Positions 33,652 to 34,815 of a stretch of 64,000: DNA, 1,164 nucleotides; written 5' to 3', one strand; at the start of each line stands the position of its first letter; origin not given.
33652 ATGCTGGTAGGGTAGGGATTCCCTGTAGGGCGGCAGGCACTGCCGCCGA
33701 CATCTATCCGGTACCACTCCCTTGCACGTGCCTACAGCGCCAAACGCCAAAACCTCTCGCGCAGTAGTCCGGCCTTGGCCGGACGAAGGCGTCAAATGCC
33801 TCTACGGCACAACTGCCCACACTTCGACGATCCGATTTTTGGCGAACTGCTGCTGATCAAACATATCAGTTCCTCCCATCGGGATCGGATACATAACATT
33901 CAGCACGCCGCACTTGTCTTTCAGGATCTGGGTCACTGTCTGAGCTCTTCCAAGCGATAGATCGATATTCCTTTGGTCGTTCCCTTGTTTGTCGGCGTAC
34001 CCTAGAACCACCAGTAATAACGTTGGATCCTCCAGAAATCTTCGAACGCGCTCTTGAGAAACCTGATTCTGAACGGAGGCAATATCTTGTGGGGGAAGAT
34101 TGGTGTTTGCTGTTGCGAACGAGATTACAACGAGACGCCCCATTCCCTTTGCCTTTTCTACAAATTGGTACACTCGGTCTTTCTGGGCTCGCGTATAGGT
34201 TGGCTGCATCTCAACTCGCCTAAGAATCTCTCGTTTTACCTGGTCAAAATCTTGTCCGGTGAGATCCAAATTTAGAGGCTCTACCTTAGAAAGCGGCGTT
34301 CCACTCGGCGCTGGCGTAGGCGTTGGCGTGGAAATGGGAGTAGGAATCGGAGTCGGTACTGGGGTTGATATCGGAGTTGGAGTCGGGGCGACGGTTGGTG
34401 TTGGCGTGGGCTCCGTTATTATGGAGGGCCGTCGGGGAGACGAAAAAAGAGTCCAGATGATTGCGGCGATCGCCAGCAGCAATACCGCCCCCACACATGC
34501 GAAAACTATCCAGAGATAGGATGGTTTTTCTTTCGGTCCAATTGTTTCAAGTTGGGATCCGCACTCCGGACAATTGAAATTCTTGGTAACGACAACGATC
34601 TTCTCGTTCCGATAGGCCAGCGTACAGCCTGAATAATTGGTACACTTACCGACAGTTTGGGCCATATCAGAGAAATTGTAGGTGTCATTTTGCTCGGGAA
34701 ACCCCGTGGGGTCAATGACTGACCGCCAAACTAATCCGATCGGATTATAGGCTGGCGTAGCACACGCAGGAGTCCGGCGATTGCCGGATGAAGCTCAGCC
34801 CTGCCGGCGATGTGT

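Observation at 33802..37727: Three-gene block of unassignable envelope proteins: best candidate for an undescribed system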

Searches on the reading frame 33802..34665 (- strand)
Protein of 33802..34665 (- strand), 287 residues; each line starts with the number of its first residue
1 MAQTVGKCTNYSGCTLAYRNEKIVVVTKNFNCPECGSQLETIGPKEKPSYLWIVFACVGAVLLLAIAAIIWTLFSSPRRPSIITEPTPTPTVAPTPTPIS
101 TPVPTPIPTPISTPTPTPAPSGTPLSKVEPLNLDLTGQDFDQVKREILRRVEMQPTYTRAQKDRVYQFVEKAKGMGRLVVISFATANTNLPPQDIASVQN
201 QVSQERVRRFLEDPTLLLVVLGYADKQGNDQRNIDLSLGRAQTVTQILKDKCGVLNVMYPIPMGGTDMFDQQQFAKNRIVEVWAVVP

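Call 3: search_protein_families(library=pfam, proteins=[window:33802-34665:-], max_evalue=1)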
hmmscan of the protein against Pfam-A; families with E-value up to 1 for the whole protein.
window:33802-34665:- (287 aa): 7 families
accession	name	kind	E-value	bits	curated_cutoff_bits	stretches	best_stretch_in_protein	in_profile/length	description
PF00691.25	OmpA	-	1.2e-05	26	27.2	1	183-254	2-69/98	OmpA family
PF04625.18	DEC-1_N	-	0.0017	17.9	29.2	1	92-199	116-215/403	DEC-1 protein, N-terminal region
PF06170.17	DUF983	-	0.0067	17.2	22.6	1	31-72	10-51/85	Protein of unknown function (DUF983)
PF10823.13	DUF2568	-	0.0087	16.7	24.2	1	55-86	27-58/92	Protein of unknown function (DUF2568)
PF10601.15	zf-LITAF-like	-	0.1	13.2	23.8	1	29-70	5-45/70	LITAF-like zinc ribbon domain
PF03119.21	DNA_ligase_ZBD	-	0.2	12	25.8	1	31-40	1-10/27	NAD-dependent DNA ligase C4 zinc finger domain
PF02591.20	Zn_ribbon_9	-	0.6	10.7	29.1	0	187-201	6-20/33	C4-type zinc ribbon domain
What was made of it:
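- On OmpA_C-like peptidoglycan-binding domain (PF00691), tested for C: The window protein scores 26.0 bits against a cut-off of 27.2 (E=1.2e-5; call 3).
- Checked: The OmpA-like domain gives Pfam PF00691 at E=1.2e-5, 26.0 bits, just under the 27.2 cut-off (call 3).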

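Call 4: search_protein_families(library=ncbifam, proteins=[window:33802-34665:-], max_evalue=1)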
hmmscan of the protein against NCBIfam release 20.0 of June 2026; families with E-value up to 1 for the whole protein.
window:33802-34665:- (287 aa): 19 families
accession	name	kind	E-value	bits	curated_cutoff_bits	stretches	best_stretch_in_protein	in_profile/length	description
NF053611.1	YiaD_Gzip_OmpA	equivalog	6.4e-07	29.3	175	1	181-251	104-169/206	YiaD family glycine zipper/OmpA-like lipoprotein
NF047726.1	AutTranAdhPGAsTpgA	equivalog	0.00029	20.1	350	1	214-280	187-253/268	trimeric autotransporter adhesin/peptidogylcan-associated protein TpgA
NF008084.0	PRK10819.1-5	equivalog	0.00036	20.5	315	1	83-130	70-116/249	TonB system transport protein TonB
TIGR02802.1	Pal_lipo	equivalog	0.00065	19.8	125.35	1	194-280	10-100/104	peptidoglycan-associated lipoprotein Pal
TIGR03789.1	pdsO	hypoth_equivalog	0.00091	19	152.2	1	211-251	166-206/243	sortase-associated OmpA-like protein PdsO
NF008071.1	PRK10808.1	equivalog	0.0011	18.4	277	1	218-251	267-300/358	porin OmpA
NF053585.1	OMP_LP_YfiB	equivalog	0.0021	18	128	1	219-250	91-122/163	outer membrane lipoprotein YfiB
NF053613.1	OMP_toxin_LptF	equivalog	0.0027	17.4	400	1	183-249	145-206/256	lipotoxin F family OmpA-related lipoprotein LptF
NF052345.1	S_layer_anammox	exception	0.0038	14.6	1400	1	87-174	1283-1359/1596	Kustd1514 family S-layer glycoprotein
NF053612.1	anchor_PA1041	equivalog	0.0058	16.6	250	1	205-250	152-197/236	PA1041 family peptidoglycan-binding anchor lipoprotein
NF033761.1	gliding_GltJ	equivalog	0.008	15.3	450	1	51-122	371-444/671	adventurous gliding motility protein GltJ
NF006547.1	PRK09040.1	equivalog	0.026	13.9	194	1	183-285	91-201/213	hypothetical protein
TIGR03350.1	type_VI_ompA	equivalog_domain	0.086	12.8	139.8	1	205-252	50-101/137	type VI secretion system protein TssL, long form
NF045787.1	OmpABordt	equivalog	0.12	12.1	200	1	218-265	119-166/194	outer membrane protein OmpA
NF007804.1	PRK10510.1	equivalog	0.12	11.7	307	1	218-249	146-177/219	OmpA family lipoprotein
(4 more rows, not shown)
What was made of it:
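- The best family matches are generic OmpA-like lipoproteins (YiaD, Pal, OmpA; call 4).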

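Call 5: search_protein_families(library=padloc, proteins=[window:33802-34665:-], max_evalue=1)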
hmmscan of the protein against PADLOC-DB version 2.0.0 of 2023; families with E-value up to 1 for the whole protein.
window:33802-34665:- (287 aa): 4 families
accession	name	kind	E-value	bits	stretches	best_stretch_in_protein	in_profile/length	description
PDLC00609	ZorB1|ZorB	-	0.00021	18.9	1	219-250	137-168/232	MotB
PDLC03396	REase_II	-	0.0019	15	1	84-119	415-450/550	Type II nicking endonuclease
PDLC00611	ZorB1|ZorB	-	0.0024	15.6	1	198-247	120-165/240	MotB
PDLC00612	ZorB1|ZorB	-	0.0082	13.7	1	220-251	189-221/293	MotB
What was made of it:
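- On Known T6SS core or accessory families (TssA-M, TagF, TagH/Fha, TagJ, VgrG, PAAR adaptors), tested for B: B has zero hits at E<=1 in Pfam, NCBIfam and PADLOC (calls 3-5).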

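Call 63: find_homologous_proteins(query=window:33802-34665:-)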
Query window:33802-34665:- (287 aa): 418 proteins with E <= 0.001 among 8000 candidates; the best 120 are listed.
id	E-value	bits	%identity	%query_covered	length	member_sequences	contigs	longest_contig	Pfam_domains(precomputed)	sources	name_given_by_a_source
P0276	1.0e-187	640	100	100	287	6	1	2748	PF00691.26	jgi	jgi:outer membrane protein OmpA-like peptidoglycan-associated protein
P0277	3.1e-171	586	92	100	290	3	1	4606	-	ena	-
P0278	6.8e-154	529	81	100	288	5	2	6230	-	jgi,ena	jgi:outer membrane protein OmpA-like peptidoglycan-associated protein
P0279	2.2e-153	527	81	100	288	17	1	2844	-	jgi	jgi:outer membrane protein OmpA-like peptidoglycan-associated protein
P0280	3.3e-153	527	80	100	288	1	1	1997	-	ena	-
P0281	7.4e-152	522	80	100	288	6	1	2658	-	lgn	-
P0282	7.5e-152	522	80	100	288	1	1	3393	-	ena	-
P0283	4.3e-151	520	81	100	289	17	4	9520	PF00691.26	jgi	jgi:outer membrane protein OmpA-like peptidoglycan-associated protein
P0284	6.6e-150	516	74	100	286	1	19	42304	PF00691.26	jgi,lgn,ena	jgi:outer membrane protein OmpA-like peptidoglycan-associated protein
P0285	5.4e-126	438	68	100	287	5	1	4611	-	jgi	jgi:outer membrane protein OmpA-like peptidoglycan-associated protein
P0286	1.0e-123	430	68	100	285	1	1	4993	PF00691.26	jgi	-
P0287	1.2e-123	430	66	100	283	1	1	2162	PF00691.26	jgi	jgi:outer membrane protein OmpA-like peptidoglycan-associated protein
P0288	6.8e-123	427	68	100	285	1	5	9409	PF00691.26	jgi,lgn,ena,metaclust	metaclust:\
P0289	6.9e-123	427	66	100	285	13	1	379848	-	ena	-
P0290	3.7e-121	422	64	100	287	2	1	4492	PF00691.26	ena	-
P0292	2.0e-120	419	64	100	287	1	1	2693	PF00691.26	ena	-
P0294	4.5e-120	418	64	100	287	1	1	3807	PF00691.26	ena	-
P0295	4.6e-120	418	64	100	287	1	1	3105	PF00691.26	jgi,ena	jgi:outer membrane protein OmpA-like peptidoglycan-associated protein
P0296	4.7e-120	418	64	100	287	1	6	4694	PF00691.26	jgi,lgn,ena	jgi:outer membrane protein OmpA-like peptidoglycan-associated protein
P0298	1.5e-119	416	64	100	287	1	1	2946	PF00691.26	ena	-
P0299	1.7e-119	416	65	100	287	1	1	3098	PF00691.26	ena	-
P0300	4.1e-119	415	65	100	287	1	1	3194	PF00691.26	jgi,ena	jgi:outer membrane protein OmpA-like peptidoglycan-associated protein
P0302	1.2e-118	413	65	100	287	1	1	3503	PF00691.26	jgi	-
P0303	1.6e-118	413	61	100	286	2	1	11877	PF00691.26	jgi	jgi:outer membrane protein OmpA-like peptidoglycan-associated protein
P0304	6.3e-116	405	62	100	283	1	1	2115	PF00691.26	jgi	jgi:outer membrane protein OmpA-like peptidoglycan-associated protein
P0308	1.7e-112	393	62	100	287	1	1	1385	PF00691.26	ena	-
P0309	6.9e-112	391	59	100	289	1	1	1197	PF00691.26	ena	-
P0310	8.2e-112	391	62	100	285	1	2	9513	PF00691.26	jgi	-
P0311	2.2e-111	390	59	100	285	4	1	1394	PF00691.26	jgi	jgi:outer membrane protein OmpA-like peptidoglycan-associated protein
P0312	2.9e-111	389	61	100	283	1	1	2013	PF00691.26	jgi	jgi:outer membrane protein OmpA-like peptidoglycan-associated protein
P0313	6.3e-111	388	61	100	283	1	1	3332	PF00691.26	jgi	jgi:outer membrane protein OmpA-like peptidoglycan-associated protein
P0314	6.7e-111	388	60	100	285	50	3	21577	PF00691.26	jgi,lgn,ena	-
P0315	9.1e-111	388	61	100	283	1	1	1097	PF00691.26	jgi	jgi:outer membrane protein OmpA-like peptidoglycan-associated protein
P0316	4.2e-110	385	60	100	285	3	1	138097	PF00691.26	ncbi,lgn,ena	-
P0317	4.8e-110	385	59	100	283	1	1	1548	PF00691.26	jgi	jgi:outer membrane protein OmpA-like peptidoglycan-associated protein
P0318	5.2e-110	385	61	100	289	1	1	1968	PF00691.26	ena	-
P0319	6.7e-110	385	62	100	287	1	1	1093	PF00691.26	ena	-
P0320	9.0e-110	384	59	100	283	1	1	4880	PF00691.26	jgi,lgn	jgi:outer membrane protein OmpA-like peptidoglycan-associated protein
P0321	1.1e-109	384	59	100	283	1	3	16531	PF00691.26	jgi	jgi:outer membrane protein OmpA-like peptidoglycan-associated protein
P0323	2.5e-109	383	59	100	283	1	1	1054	PF00691.26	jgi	jgi:outer membrane protein OmpA-like peptidoglycan-associated protein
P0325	6.0e-109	382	59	100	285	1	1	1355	PF00691.26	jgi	jgi:outer membrane protein OmpA-like peptidoglycan-associated protein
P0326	7.4e-109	381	59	100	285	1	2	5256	PF00691.26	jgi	jgi:outer membrane protein OmpA-like peptidoglycan-associated protein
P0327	1.8e-108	380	59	100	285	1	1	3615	PF00691.26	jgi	jgi:outer membrane protein OmpA-like peptidoglycan-associated protein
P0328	2.0e-107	377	60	100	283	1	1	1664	PF00691.26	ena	-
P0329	4.9e-107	375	60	100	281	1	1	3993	PF00691.26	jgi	jgi:outer membrane protein OmpA-like peptidoglycan-associated protein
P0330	5.2e-103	362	58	100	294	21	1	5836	PF00691.26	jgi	jgi:outer membrane protein OmpA-like peptidoglycan-associated protein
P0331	9.7e-103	361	57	100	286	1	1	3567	PF00691.26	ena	-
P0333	2.0e-102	360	57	100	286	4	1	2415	PF00691.26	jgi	jgi:outer membrane protein OmpA-like peptidoglycan-associated protein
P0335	1.0e-100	355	57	100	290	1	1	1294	PF00691.26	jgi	jgi:outer membrane protein OmpA-like peptidoglycan-associated protein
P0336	1.1e-100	355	56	100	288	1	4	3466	PF00691.26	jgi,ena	jgi:outer membrane protein OmpA-like peptidoglycan-associated protein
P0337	2.4e-100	353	53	100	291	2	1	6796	PF00691.26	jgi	jgi:outer membrane protein OmpA-like peptidoglycan-associated protein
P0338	3.1e-100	353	56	100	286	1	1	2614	PF00691.26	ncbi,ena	-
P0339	4.3e-100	353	53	100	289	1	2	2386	PF00691.26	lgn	-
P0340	7.7e-100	352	56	100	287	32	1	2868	PF00691.26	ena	-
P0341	1.4e-99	351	55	100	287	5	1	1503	PF00691.26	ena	-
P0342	9.8e-99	348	56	100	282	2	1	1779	PF00691.26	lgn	-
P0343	1.3e-98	348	54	100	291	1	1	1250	PF00691.26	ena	-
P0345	1.7e-98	347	50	100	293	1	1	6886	PF00691.26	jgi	jgi:outer membrane protein OmpA-like peptidoglycan-associated protein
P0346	2.3e-98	347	51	100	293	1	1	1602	PF00691.26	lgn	-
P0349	3.4e-98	346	51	100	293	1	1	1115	PF00691.26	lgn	-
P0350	3.5e-98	346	54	100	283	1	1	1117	PF00691.26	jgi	jgi:outer membrane protein OmpA-like peptidoglycan-associated protein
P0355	8.3e-98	345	47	100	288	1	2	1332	PF00691.26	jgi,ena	jgi:outer membrane protein OmpA-like peptidoglycan-associated protein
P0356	8.4e-98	345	55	100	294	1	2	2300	PF00691.26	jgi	jgi:outer membrane protein OmpA-like peptidoglycan-associated protein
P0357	8.9e-98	345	52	100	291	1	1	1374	PF00691.26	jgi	jgi:outer membrane protein OmpA-like peptidoglycan-associated protein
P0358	9.0e-98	345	55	100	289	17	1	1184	PF00691.26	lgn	-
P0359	9.2e-98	345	52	100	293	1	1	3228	PF00691.26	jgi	jgi:outer membrane protein OmpA-like peptidoglycan-associated protein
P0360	1.1e-97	345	52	100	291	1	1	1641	PF00691.26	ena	-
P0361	1.1e-97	345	54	100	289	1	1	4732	PF00691.26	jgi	jgi:outer membrane protein OmpA-like peptidoglycan-associated protein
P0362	1.3e-97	344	52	100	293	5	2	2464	PF00691.26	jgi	jgi:outer membrane protein OmpA-like peptidoglycan-associated protein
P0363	1.5e-97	344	54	100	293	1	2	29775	PF00691.26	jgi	jgi:outer membrane protein OmpA-like peptidoglycan-associated protein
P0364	1.6e-97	344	52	100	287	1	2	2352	PF00691.26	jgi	jgi:outer membrane protein OmpA-like peptidoglycan-associated protein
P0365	1.7e-97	344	54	100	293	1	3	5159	PF00691.26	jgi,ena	-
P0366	1.9e-97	344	53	100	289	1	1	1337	PF00691.26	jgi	jgi:outer membrane protein OmpA-like peptidoglycan-associated protein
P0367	3.0e-97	343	48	100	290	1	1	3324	PF00691.26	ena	-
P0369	4.5e-97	343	52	100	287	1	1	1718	PF00691.26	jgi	-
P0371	4.9e-97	343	52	100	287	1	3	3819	PF00691.26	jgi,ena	-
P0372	5.6e-97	342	52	100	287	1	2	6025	PF00691.26,PF04625.18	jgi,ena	-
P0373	7.0e-97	342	51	100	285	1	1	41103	PF00691.26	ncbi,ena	-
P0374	8.3e-97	342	55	100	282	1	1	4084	PF00691.26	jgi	jgi:outer membrane protein OmpA-like peptidoglycan-associated protein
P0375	9.2e-97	342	52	100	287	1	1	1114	PF00691.26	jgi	jgi:outer membrane protein OmpA-like peptidoglycan-associated protein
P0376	9.2e-97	342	50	100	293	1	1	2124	PF00691.26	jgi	jgi:outer membrane protein OmpA-like peptidoglycan-associated protein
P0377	9.3e-97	342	52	100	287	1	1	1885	PF00691.26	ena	-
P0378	9.6e-97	342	53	100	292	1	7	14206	PF00691.26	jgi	jgi:outer membrane protein OmpA-like peptidoglycan-associated protein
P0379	1.1e-96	341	51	100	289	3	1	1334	PF00691.26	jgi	jgi:outer membrane protein OmpA-like peptidoglycan-associated protein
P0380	1.2e-96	341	52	100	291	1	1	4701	PF00691.26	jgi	jgi:outer membrane protein OmpA-like peptidoglycan-associated protein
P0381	1.3e-96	341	46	100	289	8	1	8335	PF00691.26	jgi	jgi:outer membrane protein OmpA-like peptidoglycan-associated protein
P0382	1.5e-96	341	52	100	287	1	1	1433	PF00691.26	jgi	jgi:outer membrane protein OmpA-like peptidoglycan-associated protein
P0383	1.7e-96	341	54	100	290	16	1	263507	PF00691.26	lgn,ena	-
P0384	2.0e-96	341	53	100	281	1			PF00691.26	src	-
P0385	2.0e-96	341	50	100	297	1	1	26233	PF00691.26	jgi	jgi:outer membrane protein OmpA-like peptidoglycan-associated protein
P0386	2.5e-96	340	48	100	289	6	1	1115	PF00691.26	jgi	jgi:outer membrane protein OmpA-like peptidoglycan-associated protein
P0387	2.5e-96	340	55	100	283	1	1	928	PF00691.26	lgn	-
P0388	2.7e-96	340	54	100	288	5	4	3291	PF00691.26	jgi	jgi:outer membrane protein OmpA-like peptidoglycan-associated protein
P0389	2.8e-96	340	54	100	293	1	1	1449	PF00691.26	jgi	jgi:outer membrane protein OmpA-like peptidoglycan-associated protein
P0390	3.0e-96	340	55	100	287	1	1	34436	PF00691.26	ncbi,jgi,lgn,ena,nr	ncbi:MAG: hypothetical protein JO025_16115 [Verrucomicrobia bacterium]|nr:hypothetical protein [Verr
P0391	3.2e-96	340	47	100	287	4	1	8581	PF00691.26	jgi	jgi:outer membrane protein OmpA-like peptidoglycan-associated protein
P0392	3.2e-96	340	52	100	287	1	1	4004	PF00691.26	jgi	jgi:outer membrane protein OmpA-like peptidoglycan-associated protein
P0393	3.5e-96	340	54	100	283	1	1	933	PF00691.26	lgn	-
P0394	3.8e-96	340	52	100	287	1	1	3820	PF00691.26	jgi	jgi:outer membrane protein OmpA-like peptidoglycan-associated protein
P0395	4.0e-96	340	53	100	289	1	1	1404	PF00691.26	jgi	jgi:outer membrane protein OmpA-like peptidoglycan-associated protein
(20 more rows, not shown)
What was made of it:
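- On OmpA_C-like peptidoglycan-binding domain (PF00691), tested for C: Most orthologues carry a precomputed PF00691 hit (call 63).
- Checked: Most orthologues carry PF00691 (call 63).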

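Call 64: find_encoding_contigs(protein=P0284, flank=10000, max_places=2)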
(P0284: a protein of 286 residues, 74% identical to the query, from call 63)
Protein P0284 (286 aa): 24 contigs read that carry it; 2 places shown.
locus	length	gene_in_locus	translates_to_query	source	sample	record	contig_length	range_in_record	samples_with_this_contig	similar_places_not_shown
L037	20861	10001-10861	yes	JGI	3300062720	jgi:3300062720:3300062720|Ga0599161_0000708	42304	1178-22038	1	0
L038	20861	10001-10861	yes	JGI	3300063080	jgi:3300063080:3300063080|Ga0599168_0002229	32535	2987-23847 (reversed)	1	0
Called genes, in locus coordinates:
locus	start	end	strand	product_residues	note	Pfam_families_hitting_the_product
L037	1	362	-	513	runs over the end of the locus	?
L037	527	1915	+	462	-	PF00753:Lactamase_B, PF00581:Rhodanese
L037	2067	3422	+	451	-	PF07690:MFS_1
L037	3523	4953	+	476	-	PF06609:TRI12, PF07690:MFS_1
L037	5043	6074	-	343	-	PF00356:LacI, PF13407:Peripla_BP_4, PF00532:Peripla_BP_1, PF13377:Peripla_BP_3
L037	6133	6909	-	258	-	PF01520:Amidase_3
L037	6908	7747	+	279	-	-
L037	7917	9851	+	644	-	-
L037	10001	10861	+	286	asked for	PF00691:OmpA (faint)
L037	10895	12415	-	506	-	PF13489:Methyltransf_23, PF02390:Methyltransf_4, PF08241:Methyltransf_11 (weak), PF08242:Methyltransf_12, PF13649:Methyltransf_25, PF13847:Methyltransf_31, PF10119:MethyTransf_Reg, PF21782:WHD_PKMT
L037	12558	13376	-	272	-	PF01551:Peptidase_M23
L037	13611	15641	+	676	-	PF13567:DUF4131, PF03772:Competence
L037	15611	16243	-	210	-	PF02390:Methyltransf_4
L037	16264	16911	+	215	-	-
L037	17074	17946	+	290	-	PF08450:SGL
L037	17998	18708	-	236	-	PF05988:DUF899, PF08534:Redoxin (weak)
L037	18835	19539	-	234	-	PF05988:DUF899, PF08534:Redoxin (weak)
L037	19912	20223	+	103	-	PF01022:HTH_5, PF12802:MarR_2, PF12840:HTH_20, PF13412:HTH_24, PF01047:MarR (weak), PF08279:HTH_11, PF13518:HTH_28 (faint)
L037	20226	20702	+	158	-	PF08327:AHSA1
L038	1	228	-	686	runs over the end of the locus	PF03169:OPT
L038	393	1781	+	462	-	PF00753:Lactamase_B, PF00581:Rhodanese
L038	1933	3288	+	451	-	PF07690:MFS_1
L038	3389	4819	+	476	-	PF06609:TRI12, PF07690:MFS_1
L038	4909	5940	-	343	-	PF00356:LacI, PF13407:Peripla_BP_4, PF00532:Peripla_BP_1, PF13377:Peripla_BP_3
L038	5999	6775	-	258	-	PF01520:Amidase_3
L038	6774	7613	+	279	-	-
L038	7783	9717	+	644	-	-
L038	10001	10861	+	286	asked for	PF00691:OmpA (faint)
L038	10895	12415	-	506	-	PF13489:Methyltransf_23, PF02390:Methyltransf_4, PF08241:Methyltransf_11 (weak), PF08242:Methyltransf_12, PF13649:Methyltransf_25, PF13847:Methyltransf_31, PF10119:MethyTransf_Reg, PF21782:WHD_PKMT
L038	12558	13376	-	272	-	PF01551:Peptidase_M23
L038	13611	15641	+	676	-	PF13567:DUF4131, PF03772:Competence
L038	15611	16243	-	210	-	PF02390:Methyltransf_4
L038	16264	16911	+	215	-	-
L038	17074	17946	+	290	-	PF08450:SGL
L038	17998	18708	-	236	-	PF05988:DUF899, PF08534:Redoxin (weak)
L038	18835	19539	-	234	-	PF05988:DUF899, PF08534:Redoxin (weak)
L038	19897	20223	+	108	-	PF12802:MarR_2, PF12840:HTH_20, PF01022:HTH_5, PF01047:MarR (weak), PF08279:HTH_11, PF13412:HTH_24, PF13518:HTH_28 (faint)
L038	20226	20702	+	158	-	PF08327:AHSA1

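Call 65: find_encoding_contigs(protein=P0289, flank=10000, max_places=1)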
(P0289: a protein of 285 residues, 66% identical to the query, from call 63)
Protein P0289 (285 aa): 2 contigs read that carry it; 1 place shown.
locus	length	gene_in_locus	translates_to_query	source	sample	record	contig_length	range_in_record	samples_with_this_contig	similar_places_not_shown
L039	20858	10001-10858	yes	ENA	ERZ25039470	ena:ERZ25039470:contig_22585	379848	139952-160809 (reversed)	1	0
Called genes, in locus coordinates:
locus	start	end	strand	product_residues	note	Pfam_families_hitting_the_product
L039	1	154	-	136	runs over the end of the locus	-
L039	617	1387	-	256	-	-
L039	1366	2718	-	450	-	-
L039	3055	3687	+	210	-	PF12951:PATR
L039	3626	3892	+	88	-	PF12951:PATR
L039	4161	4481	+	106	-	PF12951:PATR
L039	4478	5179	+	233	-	PF12951:PATR (weak)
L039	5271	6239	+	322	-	PF03797:Autotransporter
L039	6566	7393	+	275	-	-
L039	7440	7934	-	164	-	PF05488:PAAR_motif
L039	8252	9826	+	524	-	PF06080:DUF938 (faint), PF13489:Methyltransf_23 (weak), PF08241:Methyltransf_11, PF08242:Methyltransf_12, PF13649:Methyltransf_25, PF13847:Methyltransf_31, PF10119:MethyTransf_Reg, PF21782:WHD_PKMT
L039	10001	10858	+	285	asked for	-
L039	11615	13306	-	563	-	PF01590:GAF, PF13185:GAF_2, PF07228:SpoIIE, PF13581:HATPase_c_2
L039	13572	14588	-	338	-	PF02470:MlaD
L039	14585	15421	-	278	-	PF00005:ABC_tran, PF13304:AAA_21 (faint)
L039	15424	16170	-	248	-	PF02405:MlaE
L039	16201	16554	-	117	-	PF01740:STAS, PF13466:STAS_2 (weak)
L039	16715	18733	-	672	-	-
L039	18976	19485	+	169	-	-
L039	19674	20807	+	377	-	-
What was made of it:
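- In L039, B heads a STAS-MlaE-MlaF-MlaD-GAF/PP2C/HATPase operon (call 65).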
